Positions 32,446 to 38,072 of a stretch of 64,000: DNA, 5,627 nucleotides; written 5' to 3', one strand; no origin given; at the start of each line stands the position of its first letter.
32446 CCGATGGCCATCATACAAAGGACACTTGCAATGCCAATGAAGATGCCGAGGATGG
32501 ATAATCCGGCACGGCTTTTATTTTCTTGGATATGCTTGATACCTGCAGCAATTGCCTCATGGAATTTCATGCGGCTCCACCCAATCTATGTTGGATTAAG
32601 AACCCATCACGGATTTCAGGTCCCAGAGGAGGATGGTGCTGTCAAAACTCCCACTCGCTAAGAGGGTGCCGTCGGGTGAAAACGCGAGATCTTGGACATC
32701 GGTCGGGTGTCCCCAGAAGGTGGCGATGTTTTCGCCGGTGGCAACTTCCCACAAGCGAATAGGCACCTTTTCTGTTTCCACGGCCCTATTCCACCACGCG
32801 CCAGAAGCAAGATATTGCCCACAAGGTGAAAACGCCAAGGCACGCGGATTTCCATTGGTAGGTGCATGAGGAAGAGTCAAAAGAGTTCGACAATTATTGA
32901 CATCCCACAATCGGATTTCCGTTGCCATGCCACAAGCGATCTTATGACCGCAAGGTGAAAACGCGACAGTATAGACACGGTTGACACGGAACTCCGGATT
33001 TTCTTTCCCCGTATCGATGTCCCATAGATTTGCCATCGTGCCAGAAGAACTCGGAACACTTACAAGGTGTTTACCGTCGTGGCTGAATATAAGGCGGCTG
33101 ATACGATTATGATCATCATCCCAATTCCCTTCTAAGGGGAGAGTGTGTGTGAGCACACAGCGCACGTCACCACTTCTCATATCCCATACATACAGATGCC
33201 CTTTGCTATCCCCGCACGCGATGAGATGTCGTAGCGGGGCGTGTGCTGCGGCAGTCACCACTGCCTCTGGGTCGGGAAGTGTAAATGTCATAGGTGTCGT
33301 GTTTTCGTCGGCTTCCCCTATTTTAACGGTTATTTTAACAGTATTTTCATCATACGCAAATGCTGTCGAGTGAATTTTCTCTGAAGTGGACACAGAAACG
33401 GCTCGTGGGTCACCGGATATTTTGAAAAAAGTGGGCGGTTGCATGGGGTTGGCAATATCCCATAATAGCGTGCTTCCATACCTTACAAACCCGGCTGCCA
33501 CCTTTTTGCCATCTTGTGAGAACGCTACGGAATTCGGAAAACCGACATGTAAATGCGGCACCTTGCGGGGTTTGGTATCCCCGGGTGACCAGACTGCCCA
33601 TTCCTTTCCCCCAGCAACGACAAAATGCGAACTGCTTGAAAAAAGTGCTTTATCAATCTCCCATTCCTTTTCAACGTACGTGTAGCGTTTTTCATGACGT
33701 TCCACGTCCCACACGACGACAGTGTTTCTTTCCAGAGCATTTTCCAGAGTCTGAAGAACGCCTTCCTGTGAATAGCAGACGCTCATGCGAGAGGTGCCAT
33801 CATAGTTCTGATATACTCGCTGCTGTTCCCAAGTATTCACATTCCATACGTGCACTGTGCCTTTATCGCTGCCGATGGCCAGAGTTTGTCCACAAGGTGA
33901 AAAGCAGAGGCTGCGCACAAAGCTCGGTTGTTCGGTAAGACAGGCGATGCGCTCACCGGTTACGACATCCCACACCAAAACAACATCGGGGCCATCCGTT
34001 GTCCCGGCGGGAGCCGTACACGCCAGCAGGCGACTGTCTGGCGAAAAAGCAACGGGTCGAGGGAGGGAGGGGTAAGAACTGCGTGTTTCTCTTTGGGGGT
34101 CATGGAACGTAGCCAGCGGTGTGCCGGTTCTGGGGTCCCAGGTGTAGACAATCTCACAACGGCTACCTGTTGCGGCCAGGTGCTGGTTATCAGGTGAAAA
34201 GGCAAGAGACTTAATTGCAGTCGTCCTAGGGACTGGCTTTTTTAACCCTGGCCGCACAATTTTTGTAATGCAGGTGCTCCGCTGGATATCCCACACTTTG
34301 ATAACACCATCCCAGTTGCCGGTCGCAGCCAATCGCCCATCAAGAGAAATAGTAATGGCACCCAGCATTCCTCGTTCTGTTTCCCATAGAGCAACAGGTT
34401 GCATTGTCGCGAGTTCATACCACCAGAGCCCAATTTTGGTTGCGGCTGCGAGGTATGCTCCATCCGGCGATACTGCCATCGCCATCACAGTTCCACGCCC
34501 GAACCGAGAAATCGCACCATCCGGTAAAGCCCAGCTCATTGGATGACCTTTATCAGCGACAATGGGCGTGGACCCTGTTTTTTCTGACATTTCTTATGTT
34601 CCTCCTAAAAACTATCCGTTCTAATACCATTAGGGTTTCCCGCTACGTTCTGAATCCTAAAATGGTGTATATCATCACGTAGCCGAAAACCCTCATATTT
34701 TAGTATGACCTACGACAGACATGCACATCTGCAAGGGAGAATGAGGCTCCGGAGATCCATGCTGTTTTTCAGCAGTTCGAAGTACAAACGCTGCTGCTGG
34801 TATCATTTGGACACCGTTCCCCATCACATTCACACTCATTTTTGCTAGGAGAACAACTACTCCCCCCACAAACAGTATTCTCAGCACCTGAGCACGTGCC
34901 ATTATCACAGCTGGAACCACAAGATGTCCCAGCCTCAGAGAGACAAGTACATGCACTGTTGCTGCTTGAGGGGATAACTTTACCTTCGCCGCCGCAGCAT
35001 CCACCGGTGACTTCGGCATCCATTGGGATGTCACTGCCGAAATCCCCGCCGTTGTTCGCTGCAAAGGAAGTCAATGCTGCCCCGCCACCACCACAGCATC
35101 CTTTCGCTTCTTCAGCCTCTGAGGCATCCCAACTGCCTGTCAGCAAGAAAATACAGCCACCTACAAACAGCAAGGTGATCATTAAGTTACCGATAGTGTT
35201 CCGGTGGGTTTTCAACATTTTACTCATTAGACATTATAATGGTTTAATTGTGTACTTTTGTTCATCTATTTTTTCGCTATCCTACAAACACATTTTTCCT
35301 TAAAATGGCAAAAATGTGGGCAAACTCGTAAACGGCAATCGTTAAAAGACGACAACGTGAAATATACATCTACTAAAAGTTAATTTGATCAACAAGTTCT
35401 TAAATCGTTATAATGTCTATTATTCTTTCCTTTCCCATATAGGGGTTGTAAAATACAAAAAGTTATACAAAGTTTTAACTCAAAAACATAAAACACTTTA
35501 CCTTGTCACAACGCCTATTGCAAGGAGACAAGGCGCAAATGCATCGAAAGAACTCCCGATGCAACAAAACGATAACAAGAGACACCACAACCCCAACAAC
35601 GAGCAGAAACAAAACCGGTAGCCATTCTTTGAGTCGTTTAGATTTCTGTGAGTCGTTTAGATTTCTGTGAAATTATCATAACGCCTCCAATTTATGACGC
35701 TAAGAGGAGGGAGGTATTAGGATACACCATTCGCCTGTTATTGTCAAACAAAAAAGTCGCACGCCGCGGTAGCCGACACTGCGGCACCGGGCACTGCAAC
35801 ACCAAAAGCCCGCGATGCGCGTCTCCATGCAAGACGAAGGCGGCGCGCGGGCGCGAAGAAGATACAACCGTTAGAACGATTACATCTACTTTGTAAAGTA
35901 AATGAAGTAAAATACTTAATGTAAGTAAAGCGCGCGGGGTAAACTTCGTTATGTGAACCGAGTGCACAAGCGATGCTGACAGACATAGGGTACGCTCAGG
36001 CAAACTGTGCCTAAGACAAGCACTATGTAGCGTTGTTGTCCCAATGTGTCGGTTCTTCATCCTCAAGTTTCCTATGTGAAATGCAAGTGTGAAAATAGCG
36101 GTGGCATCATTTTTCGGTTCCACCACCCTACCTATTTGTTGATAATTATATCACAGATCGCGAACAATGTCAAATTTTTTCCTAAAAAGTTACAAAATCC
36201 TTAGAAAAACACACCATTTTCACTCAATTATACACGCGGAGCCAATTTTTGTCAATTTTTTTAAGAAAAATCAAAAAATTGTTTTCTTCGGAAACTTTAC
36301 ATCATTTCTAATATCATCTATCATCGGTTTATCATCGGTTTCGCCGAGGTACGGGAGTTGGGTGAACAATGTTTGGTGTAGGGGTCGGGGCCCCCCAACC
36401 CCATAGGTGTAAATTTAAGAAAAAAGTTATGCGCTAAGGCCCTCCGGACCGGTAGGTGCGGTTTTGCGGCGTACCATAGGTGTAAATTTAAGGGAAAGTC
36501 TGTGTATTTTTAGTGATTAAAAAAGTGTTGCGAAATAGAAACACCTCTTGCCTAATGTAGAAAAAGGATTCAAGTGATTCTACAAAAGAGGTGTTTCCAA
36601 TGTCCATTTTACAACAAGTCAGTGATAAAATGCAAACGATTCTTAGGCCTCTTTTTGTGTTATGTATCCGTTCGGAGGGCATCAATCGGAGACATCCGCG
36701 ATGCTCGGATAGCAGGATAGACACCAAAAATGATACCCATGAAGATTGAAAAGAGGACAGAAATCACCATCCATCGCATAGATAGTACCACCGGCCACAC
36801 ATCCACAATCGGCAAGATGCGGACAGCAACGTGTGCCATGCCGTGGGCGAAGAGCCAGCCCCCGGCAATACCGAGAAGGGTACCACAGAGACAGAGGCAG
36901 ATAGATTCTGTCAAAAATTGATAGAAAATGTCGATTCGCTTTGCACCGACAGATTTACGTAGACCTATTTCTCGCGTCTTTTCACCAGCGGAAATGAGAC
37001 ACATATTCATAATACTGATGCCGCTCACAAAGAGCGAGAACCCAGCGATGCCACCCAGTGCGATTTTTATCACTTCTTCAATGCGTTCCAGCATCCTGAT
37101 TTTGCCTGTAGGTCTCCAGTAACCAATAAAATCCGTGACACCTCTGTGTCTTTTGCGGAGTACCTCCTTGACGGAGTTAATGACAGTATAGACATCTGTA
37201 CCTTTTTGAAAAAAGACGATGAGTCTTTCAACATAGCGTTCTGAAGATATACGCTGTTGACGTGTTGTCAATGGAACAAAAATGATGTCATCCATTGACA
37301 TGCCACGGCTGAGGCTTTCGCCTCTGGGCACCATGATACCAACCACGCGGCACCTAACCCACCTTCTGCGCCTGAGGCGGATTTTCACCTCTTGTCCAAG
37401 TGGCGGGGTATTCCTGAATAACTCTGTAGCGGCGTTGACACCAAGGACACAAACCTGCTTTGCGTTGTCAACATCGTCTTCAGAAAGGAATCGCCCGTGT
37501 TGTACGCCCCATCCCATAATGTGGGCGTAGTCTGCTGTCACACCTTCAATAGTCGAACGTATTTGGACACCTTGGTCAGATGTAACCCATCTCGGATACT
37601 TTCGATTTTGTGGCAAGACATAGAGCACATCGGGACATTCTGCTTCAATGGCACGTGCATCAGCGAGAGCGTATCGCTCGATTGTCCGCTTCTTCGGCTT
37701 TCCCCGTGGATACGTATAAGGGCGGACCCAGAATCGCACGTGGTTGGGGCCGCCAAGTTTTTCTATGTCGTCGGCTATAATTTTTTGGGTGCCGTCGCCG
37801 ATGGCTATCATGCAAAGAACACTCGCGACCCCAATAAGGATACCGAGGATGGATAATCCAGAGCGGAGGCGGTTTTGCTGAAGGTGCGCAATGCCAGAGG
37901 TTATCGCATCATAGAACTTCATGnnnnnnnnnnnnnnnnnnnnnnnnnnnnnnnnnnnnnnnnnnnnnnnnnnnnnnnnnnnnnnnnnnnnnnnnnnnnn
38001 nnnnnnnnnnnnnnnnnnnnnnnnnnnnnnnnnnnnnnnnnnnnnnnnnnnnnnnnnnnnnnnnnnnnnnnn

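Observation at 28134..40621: Small cassette proteins have a conserved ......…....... N-terminal region and hypervariable Cys-rich C-terminal tails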

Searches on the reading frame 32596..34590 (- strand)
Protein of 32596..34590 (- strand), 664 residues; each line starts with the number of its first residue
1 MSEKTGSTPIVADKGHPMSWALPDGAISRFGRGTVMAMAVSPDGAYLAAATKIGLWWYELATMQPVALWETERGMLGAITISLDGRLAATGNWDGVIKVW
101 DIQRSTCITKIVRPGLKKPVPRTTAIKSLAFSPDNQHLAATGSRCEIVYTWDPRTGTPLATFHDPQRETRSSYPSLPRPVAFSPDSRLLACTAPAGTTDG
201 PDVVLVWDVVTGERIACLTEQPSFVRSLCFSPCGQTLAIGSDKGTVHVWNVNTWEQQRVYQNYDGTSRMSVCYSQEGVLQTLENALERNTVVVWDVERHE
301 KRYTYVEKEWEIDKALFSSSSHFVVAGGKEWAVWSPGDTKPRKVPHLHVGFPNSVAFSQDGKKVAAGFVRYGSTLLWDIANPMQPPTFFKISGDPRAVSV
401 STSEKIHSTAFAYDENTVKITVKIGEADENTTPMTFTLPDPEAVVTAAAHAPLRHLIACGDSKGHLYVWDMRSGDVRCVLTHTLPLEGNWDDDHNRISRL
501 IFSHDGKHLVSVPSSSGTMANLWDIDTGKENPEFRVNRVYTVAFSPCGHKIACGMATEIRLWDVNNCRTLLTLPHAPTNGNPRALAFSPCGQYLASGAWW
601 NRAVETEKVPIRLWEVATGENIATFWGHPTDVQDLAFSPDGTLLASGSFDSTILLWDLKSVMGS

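Call 10: search_protein_families(library=ncbifam, proteins=[window:32596-34590:-], max_evalue=0.01)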
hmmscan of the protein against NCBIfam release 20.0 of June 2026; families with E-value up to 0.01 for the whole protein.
window:32596-34590:- (664 aa): 0 families

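Call 11: search_protein_families(library=pfam, proteins=[window:32596-34590:-], max_evalue=0.01)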
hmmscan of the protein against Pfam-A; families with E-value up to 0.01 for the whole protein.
window:32596-34590:- (664 aa): 47 families (the best 25 are shown)
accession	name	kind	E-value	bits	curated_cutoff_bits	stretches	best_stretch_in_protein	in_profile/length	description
PF25174.1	Beta-prop_THOC3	-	7e-60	202.8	305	5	448-598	94-232/272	THOC3 beta-propeller domain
PF24814.1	WD40_Prp19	-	2e-54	185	320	5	33-166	92-219/281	Prp19 WD40 domain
PF25173.1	Beta-prop_WDR3_1st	-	2.9e-51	174.2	154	5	202-330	9-134/184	WDR3 first beta-propeller domain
PF00400.38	WD40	-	8e-49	162.5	27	3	620-657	2-39/39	WD domain, G-beta repeat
PF24817.1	WD40_WDHD1_1st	-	3.3e-39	135.3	109.9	4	24-244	79-287/291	WDHD1 first WD40 domain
PF24807.1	WD40_CDC20-Fz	-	1.9e-37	129.6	200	4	204-345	31-173/292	CDC20/Fizzy WD40 domain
PF23414.1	Beta-prop_EML_2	-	1.8e-36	126.3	90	4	551-659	14-111/266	Echinoderm microtubule-associated protein second beta-propeller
PF25168.1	Beta-prop_WDR36-Utp21_2nd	-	1.8e-29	103.5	84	4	603-660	214-271/335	WDR36/Utp21 second beta-propeller domain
PF25391.1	WD40_Gbeta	-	1.6e-28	100.1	150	3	611-662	166-217/340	G protein beta WD-40 repeat protein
PF23393.2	Beta-prop_WDR90_POC16_2nd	-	7.8e-24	84.8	60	3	520-597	18-96/291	WDR90/POC16, second beta-propeller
PF24796.1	WDR55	-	2.4e-23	83.1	200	3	180-327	13-155/296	WDR55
PF25171.1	Beta-prop_WDR36-Utp21_1st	-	3e-23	83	80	3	204-305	132-231/266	WDR36/Utp21 first beta-propeller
PF25175.1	Beta-prop_WDR5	-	7.8e-23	81.6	250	3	610-660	75-125/296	WDR5 beta-propeller domain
PF24105.1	Beta-prop_CAF1B_HIR1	-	4.1e-22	79.1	80.5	2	586-659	77-160/383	CAF1B/HIR1 beta-propeller domain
PF24780.1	WD40_MABP1-WDR62_1st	-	2.1e-21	77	496.3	1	584-659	43-114/328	MABP1/WDR62 first WD40 domain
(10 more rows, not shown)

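Call 76: search_protein_families(library=padloc, proteins=[window:32596-34590:-], max_evalue=0.01)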
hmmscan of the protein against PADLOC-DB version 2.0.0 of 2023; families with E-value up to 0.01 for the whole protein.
window:32596-34590:- (664 aa): 1 family
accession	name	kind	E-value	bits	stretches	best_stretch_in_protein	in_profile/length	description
PDLC02919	HEAT-ARM_XIII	-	2.4e-08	29.9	1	202-258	108-161/1972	-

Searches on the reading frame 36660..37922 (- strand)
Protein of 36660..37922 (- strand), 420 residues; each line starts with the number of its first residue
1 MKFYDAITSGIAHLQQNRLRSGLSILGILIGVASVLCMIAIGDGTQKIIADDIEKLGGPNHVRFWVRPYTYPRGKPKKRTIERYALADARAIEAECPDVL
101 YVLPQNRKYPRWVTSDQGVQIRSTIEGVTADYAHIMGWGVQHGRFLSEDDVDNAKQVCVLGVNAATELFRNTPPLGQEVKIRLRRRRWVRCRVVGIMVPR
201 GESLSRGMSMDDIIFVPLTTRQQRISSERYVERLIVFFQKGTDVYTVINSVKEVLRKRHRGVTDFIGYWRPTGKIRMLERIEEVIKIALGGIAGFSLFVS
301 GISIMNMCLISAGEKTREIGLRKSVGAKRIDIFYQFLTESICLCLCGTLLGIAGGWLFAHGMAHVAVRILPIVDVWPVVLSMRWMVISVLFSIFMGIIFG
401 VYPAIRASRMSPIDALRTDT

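Call 10: search_protein_families(library=ncbifam, proteins=[window:36660-37922:-], max_evalue=0.01)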
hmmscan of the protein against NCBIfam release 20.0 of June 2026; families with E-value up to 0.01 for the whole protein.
window:36660-37922:- (420 aa): 5 families
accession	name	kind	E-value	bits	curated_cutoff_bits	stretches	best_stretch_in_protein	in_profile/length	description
NF007826.0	PRK10535.1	equivalog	2.1e-52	178.3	966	1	2-417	253-646/648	macrolide ABC transporter ATP-binding protein/permease MacB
TIGR03434.1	ADOP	subfamily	5.7e-34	117.3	622.3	2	287-418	272-401/803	ADOP family duplicated permease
TIGR02212.1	lolCE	equivalog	4.7e-11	42.3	362.45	1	213-418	200-410/411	lipoprotein-releasing ABC transporter permease subunit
NF038346.1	FtsX_actino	exception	7e-07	28.9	250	1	285-396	179-298/308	permease-like cell division protein FtsX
NF008076.0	PRK10814.1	exception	3.2e-06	26.4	473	1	299-418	277-398/399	lipoprotein-releasing ABC transporter permease subunit LolC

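Call 11: search_protein_families(library=pfam, proteins=[window:36660-37922:-], max_evalue=0.01)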
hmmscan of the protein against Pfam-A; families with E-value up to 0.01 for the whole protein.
window:36660-37922:- (420 aa): 2 families
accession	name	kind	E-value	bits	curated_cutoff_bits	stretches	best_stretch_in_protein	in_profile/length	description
PF12704.14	MacB_PCD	-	1.2e-39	137.2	27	1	21-253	1-206/207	MacB-like periplasmic core domain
PF02687.27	FtsX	-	3e-18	66.4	25.5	1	292-412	3-120/120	FtsX-like permease C-terminal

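Call 76: search_protein_families(library=padloc, proteins=[window:36660-37922:-], max_evalue=0.01)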
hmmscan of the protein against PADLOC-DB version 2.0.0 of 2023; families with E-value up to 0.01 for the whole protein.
window:36660-37922:- (420 aa): 2 families
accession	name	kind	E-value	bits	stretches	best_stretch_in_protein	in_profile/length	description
PDLC01990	CARF_m8--CARF_Beta-galactosidase_LolE_TM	-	1.9e-09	33.4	1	242-411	1364-1529/1791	-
PDLC01991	CARF_m8--CARF_LolE_TM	-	3e-08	30.3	1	281-410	429-550/810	-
